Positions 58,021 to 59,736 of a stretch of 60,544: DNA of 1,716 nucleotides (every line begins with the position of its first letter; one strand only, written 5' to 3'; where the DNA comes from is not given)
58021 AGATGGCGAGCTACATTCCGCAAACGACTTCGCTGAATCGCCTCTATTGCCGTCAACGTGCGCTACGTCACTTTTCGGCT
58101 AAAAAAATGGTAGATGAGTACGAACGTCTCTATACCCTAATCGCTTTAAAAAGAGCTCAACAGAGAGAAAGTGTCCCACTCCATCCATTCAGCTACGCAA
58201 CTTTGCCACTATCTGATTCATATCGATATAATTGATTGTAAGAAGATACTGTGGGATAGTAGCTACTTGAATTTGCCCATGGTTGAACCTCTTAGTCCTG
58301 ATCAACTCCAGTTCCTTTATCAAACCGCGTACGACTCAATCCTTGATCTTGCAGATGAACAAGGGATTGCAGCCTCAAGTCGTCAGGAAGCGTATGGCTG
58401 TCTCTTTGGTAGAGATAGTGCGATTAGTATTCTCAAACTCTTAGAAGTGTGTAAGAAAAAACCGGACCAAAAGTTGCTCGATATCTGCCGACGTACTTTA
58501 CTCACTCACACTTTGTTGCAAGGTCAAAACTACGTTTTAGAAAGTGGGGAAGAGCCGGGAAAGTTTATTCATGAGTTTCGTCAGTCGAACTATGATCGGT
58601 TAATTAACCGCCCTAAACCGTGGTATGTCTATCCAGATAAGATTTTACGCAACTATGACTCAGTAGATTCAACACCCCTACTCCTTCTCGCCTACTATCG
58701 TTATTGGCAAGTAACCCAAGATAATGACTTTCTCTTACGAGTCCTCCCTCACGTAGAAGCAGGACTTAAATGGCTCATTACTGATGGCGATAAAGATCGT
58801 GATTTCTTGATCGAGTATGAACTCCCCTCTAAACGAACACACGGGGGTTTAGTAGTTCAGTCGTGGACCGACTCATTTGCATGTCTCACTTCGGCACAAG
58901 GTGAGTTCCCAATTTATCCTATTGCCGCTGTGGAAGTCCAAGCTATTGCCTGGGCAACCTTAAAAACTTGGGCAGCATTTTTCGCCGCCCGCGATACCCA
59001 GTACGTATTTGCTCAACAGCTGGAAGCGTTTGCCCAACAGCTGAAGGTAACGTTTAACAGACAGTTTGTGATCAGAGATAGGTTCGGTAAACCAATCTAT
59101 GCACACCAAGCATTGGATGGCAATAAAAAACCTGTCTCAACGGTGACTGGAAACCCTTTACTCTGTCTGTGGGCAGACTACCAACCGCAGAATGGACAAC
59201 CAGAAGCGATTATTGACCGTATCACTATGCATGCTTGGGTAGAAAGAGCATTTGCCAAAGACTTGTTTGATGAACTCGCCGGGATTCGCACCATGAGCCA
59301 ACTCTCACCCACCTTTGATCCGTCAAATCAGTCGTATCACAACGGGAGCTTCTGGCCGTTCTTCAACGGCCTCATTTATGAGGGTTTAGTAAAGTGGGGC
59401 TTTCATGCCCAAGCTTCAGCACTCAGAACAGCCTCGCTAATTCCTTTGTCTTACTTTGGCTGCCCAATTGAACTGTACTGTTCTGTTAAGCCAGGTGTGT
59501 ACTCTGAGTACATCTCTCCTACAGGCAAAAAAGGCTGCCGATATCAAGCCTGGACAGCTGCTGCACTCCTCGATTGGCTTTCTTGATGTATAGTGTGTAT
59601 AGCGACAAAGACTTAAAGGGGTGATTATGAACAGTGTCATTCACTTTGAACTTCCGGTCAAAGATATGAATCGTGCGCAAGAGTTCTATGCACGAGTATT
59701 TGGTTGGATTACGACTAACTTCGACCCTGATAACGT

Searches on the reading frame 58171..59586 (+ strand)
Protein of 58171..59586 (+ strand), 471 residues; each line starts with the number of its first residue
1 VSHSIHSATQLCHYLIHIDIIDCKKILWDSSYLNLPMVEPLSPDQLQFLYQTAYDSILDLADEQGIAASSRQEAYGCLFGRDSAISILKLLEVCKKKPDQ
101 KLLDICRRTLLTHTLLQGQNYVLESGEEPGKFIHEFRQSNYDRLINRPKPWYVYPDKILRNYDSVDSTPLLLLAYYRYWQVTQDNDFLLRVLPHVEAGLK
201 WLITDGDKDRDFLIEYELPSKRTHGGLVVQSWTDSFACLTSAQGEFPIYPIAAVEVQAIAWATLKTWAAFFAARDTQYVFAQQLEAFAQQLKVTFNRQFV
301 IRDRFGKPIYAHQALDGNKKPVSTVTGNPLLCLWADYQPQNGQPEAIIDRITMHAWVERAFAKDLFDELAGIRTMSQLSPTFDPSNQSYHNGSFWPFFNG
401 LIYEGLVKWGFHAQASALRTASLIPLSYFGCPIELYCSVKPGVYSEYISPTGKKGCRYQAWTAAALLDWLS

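Call 75: search_protein_families(library=pfam, proteins=[window:58171-59586:+], max_evalue=0.00001)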
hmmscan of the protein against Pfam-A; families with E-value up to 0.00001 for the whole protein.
window:58171-59586:+ (471 aa): 2 families
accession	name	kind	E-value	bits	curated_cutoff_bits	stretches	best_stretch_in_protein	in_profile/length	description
PF22422.2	MGH1-like_GH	-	9.2e-11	42.3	27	1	354-421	258-323/356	Mannosylglycerate hydrolase MGH1-like glycoside hydrolase domain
PF06202.20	GDE_C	-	1e-09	38.3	21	1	160-467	75-366/367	Amylo-alpha-1,6-glucosidase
